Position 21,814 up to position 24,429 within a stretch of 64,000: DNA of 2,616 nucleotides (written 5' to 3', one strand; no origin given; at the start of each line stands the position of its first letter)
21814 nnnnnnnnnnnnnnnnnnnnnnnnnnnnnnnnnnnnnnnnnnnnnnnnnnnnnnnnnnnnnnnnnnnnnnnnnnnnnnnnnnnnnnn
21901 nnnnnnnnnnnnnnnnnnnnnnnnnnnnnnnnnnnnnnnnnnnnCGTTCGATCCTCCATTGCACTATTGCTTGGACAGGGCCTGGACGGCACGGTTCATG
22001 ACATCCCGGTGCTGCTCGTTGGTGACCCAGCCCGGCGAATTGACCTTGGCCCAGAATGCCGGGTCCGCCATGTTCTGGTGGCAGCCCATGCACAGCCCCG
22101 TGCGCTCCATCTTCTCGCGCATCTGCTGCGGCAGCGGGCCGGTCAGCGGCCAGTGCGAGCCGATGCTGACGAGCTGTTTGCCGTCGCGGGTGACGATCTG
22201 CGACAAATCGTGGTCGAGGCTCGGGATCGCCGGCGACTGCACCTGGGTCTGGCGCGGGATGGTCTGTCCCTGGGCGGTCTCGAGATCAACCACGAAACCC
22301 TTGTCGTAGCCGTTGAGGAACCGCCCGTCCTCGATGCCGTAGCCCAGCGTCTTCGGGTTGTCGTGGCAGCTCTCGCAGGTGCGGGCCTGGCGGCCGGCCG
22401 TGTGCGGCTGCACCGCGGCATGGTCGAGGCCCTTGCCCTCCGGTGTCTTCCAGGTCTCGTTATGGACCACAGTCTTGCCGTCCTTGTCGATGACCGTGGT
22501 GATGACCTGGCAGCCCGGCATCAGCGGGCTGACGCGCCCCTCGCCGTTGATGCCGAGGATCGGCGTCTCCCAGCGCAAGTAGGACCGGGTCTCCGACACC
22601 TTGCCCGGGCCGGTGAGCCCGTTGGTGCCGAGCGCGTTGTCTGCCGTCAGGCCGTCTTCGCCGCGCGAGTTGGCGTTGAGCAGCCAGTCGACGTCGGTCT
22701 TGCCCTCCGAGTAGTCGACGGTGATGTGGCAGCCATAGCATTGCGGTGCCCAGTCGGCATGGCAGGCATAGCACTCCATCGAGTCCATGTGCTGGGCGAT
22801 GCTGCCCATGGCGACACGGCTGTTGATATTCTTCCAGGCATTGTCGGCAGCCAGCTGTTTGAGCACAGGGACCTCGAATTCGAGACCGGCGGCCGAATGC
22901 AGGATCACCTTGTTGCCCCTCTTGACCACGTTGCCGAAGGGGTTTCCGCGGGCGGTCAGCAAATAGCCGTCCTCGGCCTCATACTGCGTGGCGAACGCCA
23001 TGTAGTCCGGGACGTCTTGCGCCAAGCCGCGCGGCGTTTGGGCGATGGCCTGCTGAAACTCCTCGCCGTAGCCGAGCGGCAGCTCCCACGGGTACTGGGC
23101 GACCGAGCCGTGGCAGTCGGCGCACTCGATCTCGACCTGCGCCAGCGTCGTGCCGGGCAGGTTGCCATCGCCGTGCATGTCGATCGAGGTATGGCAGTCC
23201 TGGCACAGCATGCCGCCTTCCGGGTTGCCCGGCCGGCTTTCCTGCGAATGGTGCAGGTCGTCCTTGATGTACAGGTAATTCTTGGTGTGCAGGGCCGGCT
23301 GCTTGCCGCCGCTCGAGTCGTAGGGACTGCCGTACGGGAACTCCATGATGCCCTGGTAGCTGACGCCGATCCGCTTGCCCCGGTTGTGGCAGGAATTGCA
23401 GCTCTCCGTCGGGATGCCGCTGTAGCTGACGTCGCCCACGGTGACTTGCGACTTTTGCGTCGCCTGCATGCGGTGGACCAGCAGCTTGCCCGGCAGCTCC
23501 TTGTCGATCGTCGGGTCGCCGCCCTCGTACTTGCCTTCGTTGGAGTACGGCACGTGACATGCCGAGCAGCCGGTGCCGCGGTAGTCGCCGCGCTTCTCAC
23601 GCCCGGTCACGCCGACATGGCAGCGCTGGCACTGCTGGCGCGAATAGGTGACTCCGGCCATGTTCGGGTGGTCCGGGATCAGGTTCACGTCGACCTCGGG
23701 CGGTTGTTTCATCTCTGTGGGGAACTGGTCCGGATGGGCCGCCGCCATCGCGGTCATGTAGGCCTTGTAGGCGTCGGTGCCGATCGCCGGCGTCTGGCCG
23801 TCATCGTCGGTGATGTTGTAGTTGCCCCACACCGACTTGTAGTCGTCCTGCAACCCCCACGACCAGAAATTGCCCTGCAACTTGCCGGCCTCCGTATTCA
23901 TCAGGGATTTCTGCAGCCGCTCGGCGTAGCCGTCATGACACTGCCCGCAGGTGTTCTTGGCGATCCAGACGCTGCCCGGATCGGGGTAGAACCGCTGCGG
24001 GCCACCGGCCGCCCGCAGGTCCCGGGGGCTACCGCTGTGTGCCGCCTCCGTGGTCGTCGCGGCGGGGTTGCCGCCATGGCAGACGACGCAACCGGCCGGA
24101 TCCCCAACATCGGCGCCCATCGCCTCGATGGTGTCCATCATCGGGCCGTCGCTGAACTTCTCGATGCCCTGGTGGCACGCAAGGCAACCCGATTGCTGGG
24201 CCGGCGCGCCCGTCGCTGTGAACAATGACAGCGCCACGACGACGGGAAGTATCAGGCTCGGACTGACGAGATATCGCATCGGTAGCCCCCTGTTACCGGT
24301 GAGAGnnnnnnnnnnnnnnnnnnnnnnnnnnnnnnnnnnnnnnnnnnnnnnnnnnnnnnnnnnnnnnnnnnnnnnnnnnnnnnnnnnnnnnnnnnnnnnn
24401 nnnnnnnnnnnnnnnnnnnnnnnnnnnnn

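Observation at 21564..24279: Stand-alone dodecaheme periplasmic cytochrome c co-transcribed with a Rap1a-like four-Cys protein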

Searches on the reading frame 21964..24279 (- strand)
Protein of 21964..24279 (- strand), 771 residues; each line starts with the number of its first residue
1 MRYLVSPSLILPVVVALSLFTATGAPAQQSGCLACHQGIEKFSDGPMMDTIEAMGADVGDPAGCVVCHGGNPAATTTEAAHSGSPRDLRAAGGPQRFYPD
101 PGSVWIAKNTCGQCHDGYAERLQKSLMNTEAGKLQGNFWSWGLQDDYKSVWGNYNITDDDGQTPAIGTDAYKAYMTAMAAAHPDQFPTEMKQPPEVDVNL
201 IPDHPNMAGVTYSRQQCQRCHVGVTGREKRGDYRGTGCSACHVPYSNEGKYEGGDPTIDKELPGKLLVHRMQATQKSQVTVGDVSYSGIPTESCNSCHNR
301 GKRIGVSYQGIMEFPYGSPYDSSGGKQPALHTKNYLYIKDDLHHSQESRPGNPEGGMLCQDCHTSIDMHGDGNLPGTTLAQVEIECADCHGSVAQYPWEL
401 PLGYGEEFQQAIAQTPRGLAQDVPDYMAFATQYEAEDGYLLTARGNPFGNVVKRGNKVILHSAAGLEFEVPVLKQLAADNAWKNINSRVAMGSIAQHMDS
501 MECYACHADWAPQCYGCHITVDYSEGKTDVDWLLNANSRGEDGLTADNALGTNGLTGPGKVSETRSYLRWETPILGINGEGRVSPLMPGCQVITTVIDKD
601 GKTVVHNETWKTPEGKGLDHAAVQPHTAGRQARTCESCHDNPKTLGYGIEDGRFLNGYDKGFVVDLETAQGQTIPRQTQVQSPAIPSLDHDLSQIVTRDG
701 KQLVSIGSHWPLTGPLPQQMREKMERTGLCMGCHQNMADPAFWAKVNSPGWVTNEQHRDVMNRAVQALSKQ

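Call 4: search_protein_families(library=pfam, proteins=[window:21964-24279:-], max_evalue=1)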
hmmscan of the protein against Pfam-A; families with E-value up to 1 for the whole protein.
window:21964-24279:- (771 aa): 10 families
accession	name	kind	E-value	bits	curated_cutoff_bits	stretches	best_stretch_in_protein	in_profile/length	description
PF22113.1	Mtrc-MtrF_II-IV_dom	-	1.8e-14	54.1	30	2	213-393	5-166/176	Outer membrane cytochrome MtrC/MtrF-like, domains II/IV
PF14522.11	Cytochrome_C7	-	2.8e-13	49.9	24.8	2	28-115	12-66/67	Cytochrome c7 and related cytochrome c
PF14537.11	Cytochrom_c3_2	-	1.3e-07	32.4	25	1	356-395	6-38/79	Cytochrome c3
PF02085.21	Cytochrom_CIII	-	5.1e-06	27.2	22.9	0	357-394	47-86/101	Class III cytochrome C family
PF13435.11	Cytochrome_C554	-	9.6e-06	26.9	20.8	0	27-69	46-84/84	Cytochrome c554 and c-prime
PF18509.6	MCR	-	0.00021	21.2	30.4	2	622-640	7-25/30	Magnetochrome domain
PF09699.15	Paired_CXXCH_1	-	0.0032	17.6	20.6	0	714-738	18-40/41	Doubled CXXCH motif (Paired_CXXCH_1)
PF04328.18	Sel_put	-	0.052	14.1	25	1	166-188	17-39/61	Selenoprotein, putative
PF06945.18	DUF1289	-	0.072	13.4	27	1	724-747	9-32/47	Protein of unknown function (DUF1289)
PF07627.16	PSCyt3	-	0.085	13.6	27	0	584-650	21-86/98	Protein of unknown function (DUF1588)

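Call 5: search_protein_families(library=ncbifam, proteins=[window:21964-24279:-], max_evalue=1)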
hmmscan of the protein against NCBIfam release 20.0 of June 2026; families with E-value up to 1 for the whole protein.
window:21964-24279:- (771 aa): 13 families
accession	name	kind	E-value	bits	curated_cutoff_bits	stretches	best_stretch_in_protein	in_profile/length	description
NF040943.1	cytoc3_ExtM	equivalog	2.3e-73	247.5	800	2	196-648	128-510/599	selenite/tellurite reduction operon c-type cytochrome ExtM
NF040968.1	FeS_ExtO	equivalog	9.8e-21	74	200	3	487-518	211-242/416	selenite/tellurite reduction operon b-type cytochrome iron-sulfur cluster-binding subunit ExtO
NF040967.1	cytc_ExtN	equivalog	6.1e-20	71.4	200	2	487-658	211-358/415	selenite/tellurite reduction operon c-type cytochrome ExtN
TIGR03507.1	decahem_SO1788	subfamily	7.5e-08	31.3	209.3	2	213-302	488-587/672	OmcA/MtrC family decaheme c-type cytochrome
NF040971.1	cytc_ExtS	equivalog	0.0076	15.5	100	1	10-116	6-95/262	selenite/tellurite reduction operon c-type cytochrome lipoprotein ExtS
NF008659.0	PRK11659.1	equivalog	0.0082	15.8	184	1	357-394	47-86/188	cytochrome c nitrite reductase pentaheme subunit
NF033934.1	KCU-star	equivalog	0.16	12.4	85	1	164-188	11-35/57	KCU-star family selenoprotein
TIGR03508.1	decahem_SO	subfamily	0.17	11.4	192.2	1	354-391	210-249/258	DmsE family decaheme c-type cytochrome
TIGR04257.1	nanowire_3heme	domain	0.18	12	40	0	28-77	22-67/75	c(7)-type cytochrome triheme domain-containing protein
TIGR01905.1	paired_CXXCH_1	subfamily_domain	0.21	11.5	25.2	1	723-738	25-40/41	doubled CXXCH domain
TIGR03146.1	cyt_nit_nrfB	equivalog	0.43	10.8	166.6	0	358-394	13-51/145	cytochrome c nitrite reductase pentaheme subunit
NF041781.1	mnquin_red_QrcA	equivalog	0.57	9.8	180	1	355-518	42-173/174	menaquinone reductase multiheme cytochrome c subunit QrcA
TIGR04315.1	octaheme_Shew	subfamily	0.57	9.1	375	0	211-301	69-155/440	tetrathionate reductase family octaheme c-type cytochrome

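Call 6: search_solved_structures(query=window:21964-24279:-, max_evalue=1, show_alignments=1)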
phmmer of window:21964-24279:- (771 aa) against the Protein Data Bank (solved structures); distinct sequences matched with E-value up to 1: 0.

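Call 8: find_homologous_proteins(query=window:21964-24279:-)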
Query window:21964-24279:- (771 aa): 2730 proteins with E <= 0.001 among 8000 candidates; the best 120 are listed.
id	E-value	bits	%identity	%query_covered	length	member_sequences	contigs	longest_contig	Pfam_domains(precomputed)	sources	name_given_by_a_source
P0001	0.0e+0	1804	97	100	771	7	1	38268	PF14537.12,PF13435.12,PF02085.22,PF14522.12,PF22113.2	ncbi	-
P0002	0.0e+0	1690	90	100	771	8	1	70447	PF14537.12,PF13435.12,PF14522.12,PF22113.2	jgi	jgi:hypothetical protein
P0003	0.0e+0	1564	81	100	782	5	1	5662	PF09699.16,PF14537.12,PF07627.17,PF14522.12,PF22113.2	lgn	-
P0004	0.0e+0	1504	81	97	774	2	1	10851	PF14537.12,PF02085.22,PF14522.12,PF22113.2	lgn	-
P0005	0.0e+0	1496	81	97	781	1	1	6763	PF14537.12,PF13435.12,PF14522.12,PF22113.2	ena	-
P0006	0.0e+0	1494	79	99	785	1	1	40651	PF14537.12,PF14522.12,PF22113.2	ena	-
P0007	0.0e+0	1494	79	99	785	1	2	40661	PF14537.12,PF14522.12,PF22113.2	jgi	-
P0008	0.0e+0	1486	79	99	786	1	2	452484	PF14537.12,PF13435.12,PF14522.12,PF22113.2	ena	-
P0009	0.0e+0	1482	81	96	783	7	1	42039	PF14537.12,PF14522.12,PF22113.2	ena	-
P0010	0.0e+0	1480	78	99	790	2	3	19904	PF14537.12,PF14522.12,PF22113.2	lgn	-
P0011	0.0e+0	1472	78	100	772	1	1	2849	PF14537.12,PF13435.12,PF02085.22,PF14522.12,PF22113.2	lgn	-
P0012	0.0e+0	1472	78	98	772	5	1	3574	PF14537.12,PF14522.12,PF22113.2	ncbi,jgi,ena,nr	ncbi:MAG: cytochrome C [Alphaproteobacteria bacterium]|nr:cytochrome C [Alphaproteobacteria bacteriu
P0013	0.0e+0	1471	78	100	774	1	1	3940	PF14537.12,PF02085.22,PF14522.12,PF22113.2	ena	-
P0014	0.0e+0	1467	79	98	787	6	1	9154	PF14537.12,PF14522.12,PF22113.2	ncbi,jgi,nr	ncbi:MAG: hypothetical protein OEU25_04060 [Rhodospirillales bacterium]|nr:hypothetical protein [Rho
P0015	0.0e+0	1464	79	96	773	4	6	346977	PF14537.12,PF02085.22,PF14522.12,PF22113.2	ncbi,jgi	jgi:hypothetical protein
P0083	0.0e+0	1394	74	98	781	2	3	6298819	PF14537.12,PF13435.12,PF14522.12,PF22113.2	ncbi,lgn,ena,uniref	ncbi:hypothetical protein [Roseibium sp.]|uniref:hypothetical protein n=1 Tax=Roseibium sp. TaxID=19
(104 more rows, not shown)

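Call 9: find_related_loci(query=window:21964-24279:-, collection=genome_contigs, flank=8000)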
Query window:21964-24279:- (771 aa) in genome_contigs; peptide patterns used: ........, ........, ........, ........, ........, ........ (x = any residue, [..] = any of these).
287 stretches matched a pattern; 263 encode a relative of the query (tblastn E <= 1e-3); the best 80 are kept; 80 distinct loci.
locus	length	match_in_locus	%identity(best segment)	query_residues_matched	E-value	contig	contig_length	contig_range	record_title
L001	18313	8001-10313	97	1-771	0e+0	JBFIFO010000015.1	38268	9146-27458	MAG: Alphaproteobacteria bacterium isolate Mix_sand11.2021.09.G.3 k141_2602271_length_38268_cov_17.8027, whole genome sh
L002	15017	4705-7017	93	1-771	0e+0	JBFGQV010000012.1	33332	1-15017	MAG: Alphaproteobacteria bacterium isolate Mix_sand04.2021.02.G.56 k141_2461759_length_33332_cov_11.6505, whole genome s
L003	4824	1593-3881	86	9-771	0e+0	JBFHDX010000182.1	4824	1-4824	MAG: Alphaproteobacteria bacterium isolate Mix_sand07.2021.05.D.48 k141_765378_length_4824_cov_23.1892, whole genome sho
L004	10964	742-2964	80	27-767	0e+0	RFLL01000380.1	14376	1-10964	MAG: Alphaproteobacteria bacterium isolate J153 k99_1350121, whole genome shotgun sequence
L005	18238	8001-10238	79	27-770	0e+0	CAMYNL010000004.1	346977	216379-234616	MAG: uncultured Gammaproteobacteria bacterium isolate FO_Gamma_078.1 genome assembly, contig: scaffold_8, whole genome s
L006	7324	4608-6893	78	3-770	0e+0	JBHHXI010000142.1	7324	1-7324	MAG: Rhodospirillales bacterium isolate D_2_bin.24 NODE_5272_length_7324_cov_9.628009, whole genome shotgun sequence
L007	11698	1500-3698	79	21-753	0e+0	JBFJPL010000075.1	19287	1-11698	MAG: Kiloniellales bacterium isolate Mix_sand18.2022.04.D.56 k141_2904327_length_19287_cov_26.0815, whole genome shotgun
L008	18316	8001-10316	74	3-771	0e+0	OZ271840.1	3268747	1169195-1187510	MAG: Alphaproteobacteria bacterium isolate 72443cf9-a358-416b-8693-caead2f30aea genome assembly, chromosome: 1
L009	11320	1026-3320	75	9-769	0e+0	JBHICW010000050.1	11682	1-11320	MAG: Alphaproteobacteria bacterium isolate Bea_3_bin.25 NODE_1192_length_11682_cov_13.750323, whole genome shotgun seque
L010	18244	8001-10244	76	27-771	0e+0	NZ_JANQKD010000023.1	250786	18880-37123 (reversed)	MAG: Pelagibius sp. isolate PL25a_bin.145 k99_725317, whole genome shotgun sequence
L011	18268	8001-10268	76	19-771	0e+0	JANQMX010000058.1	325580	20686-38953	MAG: Rhodovibrionaceae bacterium isolate PL25b_bin.61 k99_488307, whole genome shotgun sequence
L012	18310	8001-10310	74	1-771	0e+0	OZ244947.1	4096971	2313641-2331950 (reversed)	MAG: Rhodospirillales bacterium isolate 685544e8-54a0-4504-9ca6-f21ab3b9bd35 genome assembly, chromosome: 1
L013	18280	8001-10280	75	9-771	0e+0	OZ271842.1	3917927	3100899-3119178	MAG: Rhodospirillales bacterium isolate 954aa92f-387c-437e-abc9-445d0f4344b3 genome assembly, chromosome: 1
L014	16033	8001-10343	73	8-771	0e+0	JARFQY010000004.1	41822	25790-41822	MAG: Filomicrobium sp. isolate MAG_Ve_Sed_36 k141_1895185, whole genome shotgun sequence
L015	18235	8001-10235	77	27-771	0e+0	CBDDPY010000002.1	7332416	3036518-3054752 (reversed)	MAG: Alphaproteobacteria bacterium isolate c8c04a1d-975f-49ae-a333-9dd0332b5757 genome assembly, contig: chromosome_2, w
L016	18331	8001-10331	73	1-771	0e+0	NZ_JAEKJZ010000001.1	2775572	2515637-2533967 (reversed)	Roseibium aggregatum strain SY-2-12 SY-2-12_ctg001, whole genome shotgun sequence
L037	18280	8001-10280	73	18-771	0e+0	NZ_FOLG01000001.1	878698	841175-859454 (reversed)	Tropicimonas isoalkanivorans strain DSM 19548, whole genome shotgun sequence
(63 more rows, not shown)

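Call 26: search_protein_representatives(protein=window:21964-24279:-)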
Query: 771 residues. Proteins with E-value up to 0.001 (for the whole library): 1349; up to 1e-10: 756; up to 1e-30: 241. The best 150 are listed.
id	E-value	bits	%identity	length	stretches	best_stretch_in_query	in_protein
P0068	0.0e+00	1400.6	76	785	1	26-771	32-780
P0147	8.0e-297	1003.2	61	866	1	12-766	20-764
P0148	1.3e-243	827.2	53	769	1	27-767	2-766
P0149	1.4e-211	721.3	49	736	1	8-765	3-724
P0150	4.0e-209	713.2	48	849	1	22-741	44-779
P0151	3.9e-198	676.8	46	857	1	25-741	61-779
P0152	2.8e-176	604.5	42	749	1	10-737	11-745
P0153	1.9e-164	565.4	46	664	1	28-617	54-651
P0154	5.5e-156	537.4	44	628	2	385-763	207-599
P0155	6.9e-156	537.1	49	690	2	436-769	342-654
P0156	1.3e-154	532.8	50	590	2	22-514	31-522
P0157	9.8e-146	503.5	42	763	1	9-737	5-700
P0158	2.7e-141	488.8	57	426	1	27-417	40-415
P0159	1.6e-140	486.3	63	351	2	315-513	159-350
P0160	1.9e-137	476.1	41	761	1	25-742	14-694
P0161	3.4e-135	468.6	44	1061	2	107-744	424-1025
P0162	2.9e-133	462.2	44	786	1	24-739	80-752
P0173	2.0e-101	356.9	43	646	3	21-393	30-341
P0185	5.7e-85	302.5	42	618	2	8-392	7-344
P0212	1.2e-59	218.8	37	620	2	14-395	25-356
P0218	9.8e-58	212.5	36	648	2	440-764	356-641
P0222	2.8e-56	207.6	34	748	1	31-740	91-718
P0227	1.3e-55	205.5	39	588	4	10-312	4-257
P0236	8.0e-53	196.2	38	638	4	500-650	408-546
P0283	3.7e-42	160.9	35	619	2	197-648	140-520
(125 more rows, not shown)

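Call 32: predict_structure(alignment_id=A2)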
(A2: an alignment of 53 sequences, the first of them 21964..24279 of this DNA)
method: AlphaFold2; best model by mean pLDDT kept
length: 771 residues; sequences in the alignment: 53
mean_pLDDT: 41.9   pTM: 0.38
mean pLDDT of the five models: 41.9, 37.5, 36.1, 35.2, 32.8
residues with pLDDT >= 90: 0; 70-90: 74; 50-70: 134; < 50: 563
segments of 3 or more residues with pLDDT < 50: 1-23, 37-46, 115-118, 120-133, 164-168, 170-172, 214-454, 456-478, 480-518, 550-591, 611-671, 674-740, 751-753, 760-771
pLDDT, mean of each block of 10 residues (from residue 1): 38 40 58 57 48 80 75 77 82 70 56 51 45 51 56 59 47 57 58 74 72 45 31 26 28 34 26 28 29 22 21 28 36 23 24 23 21 30 24 30 31 35 36 29 27 42 38 45 40 27 23 42 68 53 59 43 39 31 33 67 69 40 24 23 23 34 44 45 42 30 27 33 36 33 49 48 37 28
secondary structure, 60 per line:
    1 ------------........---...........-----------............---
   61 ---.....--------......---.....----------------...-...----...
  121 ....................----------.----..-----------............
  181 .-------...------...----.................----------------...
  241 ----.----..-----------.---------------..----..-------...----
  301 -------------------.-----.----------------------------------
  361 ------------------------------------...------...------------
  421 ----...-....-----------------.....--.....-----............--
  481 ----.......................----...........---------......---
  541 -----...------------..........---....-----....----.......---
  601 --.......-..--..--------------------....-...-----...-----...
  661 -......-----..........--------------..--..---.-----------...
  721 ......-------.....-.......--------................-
elements in order (helices of 4 or more, strands of 3 or more residues): H13-20 H24-34 H46-57 H64-68 H77-82 H86-90 H118-140 H169-181 E189-191 H205-221 H429-432 E450-454 E457-461 E467-469 H470-478 H485-507 E512-522 H532-537 E561-570 E574-577 E583-586 E591-597 E603-609 H637-640 E662-667 E673-682 H718-726 H734-738 H740-746 H755-770
